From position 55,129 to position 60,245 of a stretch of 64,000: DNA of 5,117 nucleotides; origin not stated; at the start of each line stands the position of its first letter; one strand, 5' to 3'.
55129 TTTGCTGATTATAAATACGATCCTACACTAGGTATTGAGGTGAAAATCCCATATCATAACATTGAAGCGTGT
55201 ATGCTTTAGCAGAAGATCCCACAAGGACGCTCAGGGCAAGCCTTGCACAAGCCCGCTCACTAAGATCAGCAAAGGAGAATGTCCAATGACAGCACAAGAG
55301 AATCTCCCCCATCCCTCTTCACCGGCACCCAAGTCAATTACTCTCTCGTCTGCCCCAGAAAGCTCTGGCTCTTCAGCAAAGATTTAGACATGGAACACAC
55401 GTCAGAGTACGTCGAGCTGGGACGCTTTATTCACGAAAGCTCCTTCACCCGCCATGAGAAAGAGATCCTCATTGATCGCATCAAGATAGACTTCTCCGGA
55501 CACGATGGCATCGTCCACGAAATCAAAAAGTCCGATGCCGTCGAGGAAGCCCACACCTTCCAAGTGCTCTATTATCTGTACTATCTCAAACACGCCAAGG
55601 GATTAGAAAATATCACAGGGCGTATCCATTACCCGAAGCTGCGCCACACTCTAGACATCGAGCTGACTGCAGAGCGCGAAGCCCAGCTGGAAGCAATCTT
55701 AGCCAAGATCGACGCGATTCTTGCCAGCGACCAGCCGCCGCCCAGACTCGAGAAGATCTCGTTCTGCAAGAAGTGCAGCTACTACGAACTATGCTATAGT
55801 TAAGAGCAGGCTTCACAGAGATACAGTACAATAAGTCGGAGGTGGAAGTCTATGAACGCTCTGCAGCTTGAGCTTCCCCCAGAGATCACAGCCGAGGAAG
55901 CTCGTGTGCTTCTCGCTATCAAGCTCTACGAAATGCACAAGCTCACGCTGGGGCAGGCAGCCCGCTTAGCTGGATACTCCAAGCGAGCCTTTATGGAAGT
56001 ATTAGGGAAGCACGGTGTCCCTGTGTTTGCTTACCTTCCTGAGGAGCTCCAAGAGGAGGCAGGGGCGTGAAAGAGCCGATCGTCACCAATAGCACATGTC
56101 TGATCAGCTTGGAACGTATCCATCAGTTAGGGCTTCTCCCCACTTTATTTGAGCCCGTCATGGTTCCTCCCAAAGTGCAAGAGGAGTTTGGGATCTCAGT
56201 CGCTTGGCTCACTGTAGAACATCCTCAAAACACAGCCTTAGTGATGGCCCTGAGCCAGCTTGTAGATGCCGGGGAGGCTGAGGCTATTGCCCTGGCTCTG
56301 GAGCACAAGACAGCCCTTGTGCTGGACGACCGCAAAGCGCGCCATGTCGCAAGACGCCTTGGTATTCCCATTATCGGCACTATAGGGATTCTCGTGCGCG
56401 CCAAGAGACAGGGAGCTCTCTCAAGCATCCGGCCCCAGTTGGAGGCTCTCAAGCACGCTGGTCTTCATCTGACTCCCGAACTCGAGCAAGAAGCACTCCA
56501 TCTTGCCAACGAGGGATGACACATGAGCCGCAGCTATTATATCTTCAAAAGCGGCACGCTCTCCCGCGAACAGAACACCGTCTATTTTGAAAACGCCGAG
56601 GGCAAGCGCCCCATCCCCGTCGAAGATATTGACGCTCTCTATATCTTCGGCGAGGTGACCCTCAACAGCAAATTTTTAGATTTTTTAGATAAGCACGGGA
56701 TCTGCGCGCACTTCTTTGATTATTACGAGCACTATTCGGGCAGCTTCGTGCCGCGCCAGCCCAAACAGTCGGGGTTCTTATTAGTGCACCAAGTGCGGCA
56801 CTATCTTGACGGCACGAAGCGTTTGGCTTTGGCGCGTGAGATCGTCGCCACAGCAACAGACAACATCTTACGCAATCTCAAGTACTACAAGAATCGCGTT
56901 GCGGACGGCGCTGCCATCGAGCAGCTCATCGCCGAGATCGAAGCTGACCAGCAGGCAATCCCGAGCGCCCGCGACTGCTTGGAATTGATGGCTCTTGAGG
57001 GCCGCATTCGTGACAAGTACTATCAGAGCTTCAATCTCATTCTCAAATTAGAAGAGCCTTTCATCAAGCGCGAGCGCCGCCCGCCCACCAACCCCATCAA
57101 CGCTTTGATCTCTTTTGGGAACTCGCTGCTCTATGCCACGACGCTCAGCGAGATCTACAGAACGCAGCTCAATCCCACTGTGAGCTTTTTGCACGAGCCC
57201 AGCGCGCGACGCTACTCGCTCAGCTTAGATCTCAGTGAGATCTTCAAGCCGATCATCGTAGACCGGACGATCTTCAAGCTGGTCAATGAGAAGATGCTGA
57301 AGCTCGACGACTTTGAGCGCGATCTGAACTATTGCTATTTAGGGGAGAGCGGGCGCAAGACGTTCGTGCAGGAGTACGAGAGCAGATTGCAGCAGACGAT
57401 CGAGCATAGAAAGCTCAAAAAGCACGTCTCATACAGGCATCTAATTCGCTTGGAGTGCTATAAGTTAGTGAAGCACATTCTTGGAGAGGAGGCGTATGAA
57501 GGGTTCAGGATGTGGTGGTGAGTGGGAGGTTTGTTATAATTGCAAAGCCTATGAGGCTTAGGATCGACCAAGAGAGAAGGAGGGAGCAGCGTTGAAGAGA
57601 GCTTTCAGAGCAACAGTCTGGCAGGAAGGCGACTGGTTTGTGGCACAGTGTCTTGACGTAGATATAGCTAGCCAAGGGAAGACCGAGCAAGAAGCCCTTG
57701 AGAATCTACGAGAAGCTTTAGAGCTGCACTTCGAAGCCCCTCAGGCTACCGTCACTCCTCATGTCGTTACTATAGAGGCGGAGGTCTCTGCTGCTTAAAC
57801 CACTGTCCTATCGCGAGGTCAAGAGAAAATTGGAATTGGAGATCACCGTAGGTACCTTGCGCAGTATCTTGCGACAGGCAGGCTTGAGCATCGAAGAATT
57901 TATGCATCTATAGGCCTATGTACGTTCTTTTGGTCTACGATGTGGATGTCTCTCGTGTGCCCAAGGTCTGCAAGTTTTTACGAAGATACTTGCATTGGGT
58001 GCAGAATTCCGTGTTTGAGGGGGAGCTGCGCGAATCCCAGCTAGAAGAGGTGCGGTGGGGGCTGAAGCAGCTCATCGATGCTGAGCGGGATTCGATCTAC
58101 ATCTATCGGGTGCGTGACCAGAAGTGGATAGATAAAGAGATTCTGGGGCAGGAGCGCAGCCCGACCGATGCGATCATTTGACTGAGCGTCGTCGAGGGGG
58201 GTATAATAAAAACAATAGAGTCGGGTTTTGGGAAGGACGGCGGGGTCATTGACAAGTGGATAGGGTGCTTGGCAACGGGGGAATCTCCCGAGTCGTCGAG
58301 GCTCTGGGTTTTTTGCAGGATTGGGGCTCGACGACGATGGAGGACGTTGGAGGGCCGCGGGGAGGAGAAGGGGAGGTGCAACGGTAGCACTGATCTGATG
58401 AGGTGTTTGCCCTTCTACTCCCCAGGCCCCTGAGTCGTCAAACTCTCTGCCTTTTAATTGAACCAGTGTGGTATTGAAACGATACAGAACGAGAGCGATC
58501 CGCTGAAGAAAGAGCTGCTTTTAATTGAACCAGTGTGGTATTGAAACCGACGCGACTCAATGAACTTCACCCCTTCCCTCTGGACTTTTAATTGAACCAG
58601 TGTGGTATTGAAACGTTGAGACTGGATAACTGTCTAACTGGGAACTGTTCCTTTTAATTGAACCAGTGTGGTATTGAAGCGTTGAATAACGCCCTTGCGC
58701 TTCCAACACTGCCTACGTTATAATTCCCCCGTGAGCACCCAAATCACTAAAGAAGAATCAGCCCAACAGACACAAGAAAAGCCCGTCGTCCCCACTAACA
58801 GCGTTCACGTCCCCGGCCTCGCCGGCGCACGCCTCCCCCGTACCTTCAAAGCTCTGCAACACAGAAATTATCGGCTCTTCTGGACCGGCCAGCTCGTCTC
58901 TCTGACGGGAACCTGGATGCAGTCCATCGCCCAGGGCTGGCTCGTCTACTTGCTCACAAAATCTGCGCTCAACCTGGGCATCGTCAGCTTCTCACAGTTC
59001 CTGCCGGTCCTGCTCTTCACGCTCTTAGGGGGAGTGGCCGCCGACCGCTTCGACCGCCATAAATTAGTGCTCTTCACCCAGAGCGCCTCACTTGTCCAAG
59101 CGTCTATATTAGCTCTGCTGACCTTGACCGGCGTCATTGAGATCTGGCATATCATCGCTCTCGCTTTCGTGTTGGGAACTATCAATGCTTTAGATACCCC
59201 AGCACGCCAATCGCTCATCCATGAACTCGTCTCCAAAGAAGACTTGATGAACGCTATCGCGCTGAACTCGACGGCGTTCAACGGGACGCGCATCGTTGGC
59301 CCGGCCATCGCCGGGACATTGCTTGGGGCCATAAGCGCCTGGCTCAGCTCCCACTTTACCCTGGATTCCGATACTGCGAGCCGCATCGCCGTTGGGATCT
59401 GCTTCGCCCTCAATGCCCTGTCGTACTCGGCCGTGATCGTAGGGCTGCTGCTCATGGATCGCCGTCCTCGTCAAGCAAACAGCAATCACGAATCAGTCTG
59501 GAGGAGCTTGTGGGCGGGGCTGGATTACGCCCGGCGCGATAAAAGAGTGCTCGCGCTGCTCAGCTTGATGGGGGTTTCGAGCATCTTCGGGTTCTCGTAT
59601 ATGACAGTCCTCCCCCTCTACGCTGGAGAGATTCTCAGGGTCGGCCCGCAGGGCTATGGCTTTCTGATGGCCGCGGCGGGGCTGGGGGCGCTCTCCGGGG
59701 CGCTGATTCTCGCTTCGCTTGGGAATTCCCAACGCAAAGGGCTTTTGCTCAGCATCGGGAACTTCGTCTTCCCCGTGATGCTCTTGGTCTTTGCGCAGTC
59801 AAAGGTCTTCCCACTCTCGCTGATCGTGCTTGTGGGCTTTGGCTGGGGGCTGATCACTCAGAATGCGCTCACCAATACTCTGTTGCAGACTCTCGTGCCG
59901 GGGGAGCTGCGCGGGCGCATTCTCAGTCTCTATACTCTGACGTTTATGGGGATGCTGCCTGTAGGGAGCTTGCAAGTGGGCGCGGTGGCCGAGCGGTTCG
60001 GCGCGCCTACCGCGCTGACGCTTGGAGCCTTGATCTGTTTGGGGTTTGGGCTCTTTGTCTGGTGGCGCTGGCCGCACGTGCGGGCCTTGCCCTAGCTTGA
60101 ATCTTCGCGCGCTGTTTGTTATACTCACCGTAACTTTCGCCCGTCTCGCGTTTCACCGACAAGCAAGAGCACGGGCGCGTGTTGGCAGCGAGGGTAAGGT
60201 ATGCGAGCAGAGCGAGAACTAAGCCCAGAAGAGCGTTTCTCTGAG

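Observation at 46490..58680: Type I-B-like CRISPR-Cas locus flanked by two convergent arrays with duplicated leaders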

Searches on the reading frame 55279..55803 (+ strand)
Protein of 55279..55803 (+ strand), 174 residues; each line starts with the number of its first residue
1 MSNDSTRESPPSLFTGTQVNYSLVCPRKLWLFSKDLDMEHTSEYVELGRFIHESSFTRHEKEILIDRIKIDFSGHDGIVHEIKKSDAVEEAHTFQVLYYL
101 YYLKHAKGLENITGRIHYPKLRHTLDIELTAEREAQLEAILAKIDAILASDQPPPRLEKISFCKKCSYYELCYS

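Call 5: search_protein_families(library=ncbifam, proteins=[window:55279-55803:+], max_evalue=0.01)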
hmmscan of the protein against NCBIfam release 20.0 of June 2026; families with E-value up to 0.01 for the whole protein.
window:55279-55803:+ (174 aa): 4 families
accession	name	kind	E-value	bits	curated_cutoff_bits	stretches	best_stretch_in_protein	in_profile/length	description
TIGR00372.1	cas4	equivalog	1.3e-24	87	65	1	15-173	2-179/180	CRISPR-associated protein Cas4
NF049935.1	cas4g_cas1g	exception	1.6e-09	36.8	560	1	87-172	105-189/546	CRISPR-associated endonuclease Cas4g/Cas1g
TIGR04256.1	GxxExxY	subfamily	0.00032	21.1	35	1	53-109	44-101/116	GxxExxY protein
TIGR03491.1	TIGR03491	subfamily_domain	0.00074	18.6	97.45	1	82-173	116-205/462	TM0106 family RecB-like putative nuclease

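Call 6: search_protein_families(library=pfam, proteins=[window:55279-55803:+], max_evalue=0.01)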
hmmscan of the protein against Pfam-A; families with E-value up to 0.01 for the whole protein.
window:55279-55803:+ (174 aa): 2 families
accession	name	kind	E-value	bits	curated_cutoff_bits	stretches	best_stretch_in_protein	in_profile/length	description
PF01930.23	Cas_Cas4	-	3.7e-53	180.3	22.7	1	15-173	1-159/160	Domain of unknown function DUF83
PF13366.12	PDDEXK_3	-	0.0011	19.8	22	1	59-108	51-101/117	PD-(D/E)XK nuclease superfamily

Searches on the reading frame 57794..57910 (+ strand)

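Call 59: search_protein_families(library=pfam, proteins=[window:57794-57910:+], max_evalue=0.1)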
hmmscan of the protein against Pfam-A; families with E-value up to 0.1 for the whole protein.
seq(39 aa): 1 family
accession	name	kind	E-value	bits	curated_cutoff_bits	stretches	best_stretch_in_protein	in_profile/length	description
PF07927.17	HicA_toxin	-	0.0024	18.4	27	1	16-31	43-58/58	HicA toxin of bacterial toxin-antitoxin,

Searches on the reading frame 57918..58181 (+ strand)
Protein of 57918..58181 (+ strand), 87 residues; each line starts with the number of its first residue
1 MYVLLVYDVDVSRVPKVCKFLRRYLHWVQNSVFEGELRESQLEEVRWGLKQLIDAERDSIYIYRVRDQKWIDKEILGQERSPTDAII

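Call 5: search_protein_families(library=ncbifam, proteins=[window:57918-58181:+], max_evalue=0.01)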
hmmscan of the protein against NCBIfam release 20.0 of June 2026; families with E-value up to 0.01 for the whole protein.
window:57918-58181:+ (87 aa): 1 family
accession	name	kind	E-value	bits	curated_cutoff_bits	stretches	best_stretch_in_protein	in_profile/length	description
TIGR01573.1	cas2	equivalog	6.6e-15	55.2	24.5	1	1-81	1-86/96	CRISPR-associated endonuclease Cas2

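Call 10: search_protein_families(library=pfam, proteins=[window:57918-58181:+], max_evalue=0.001)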
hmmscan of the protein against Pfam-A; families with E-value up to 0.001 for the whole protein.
window:57918-58181:+ (87 aa): 1 family
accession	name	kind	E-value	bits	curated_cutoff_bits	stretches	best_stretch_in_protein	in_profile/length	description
PF09827.14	CRISPR_Cas2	-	9.5e-24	83.8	23.8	1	1-70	1-71/74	CRISPR associated protein Cas2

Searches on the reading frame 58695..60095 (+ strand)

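Call 10: search_protein_families(library=pfam, proteins=[window:58695-60095:+], max_evalue=0.001)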
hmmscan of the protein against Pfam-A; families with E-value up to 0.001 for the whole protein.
window:58695-60095:+ (466 aa): 2 families
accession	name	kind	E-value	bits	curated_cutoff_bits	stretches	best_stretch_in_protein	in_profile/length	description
PF05977.19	MFS_3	-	1.2e-64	219.1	27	1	51-449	4-384/524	Transmembrane secretion effector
PF07690.21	MFS_1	-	2.7e-29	102.6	33.4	1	63-418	2-340/347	Major Facilitator Superfamily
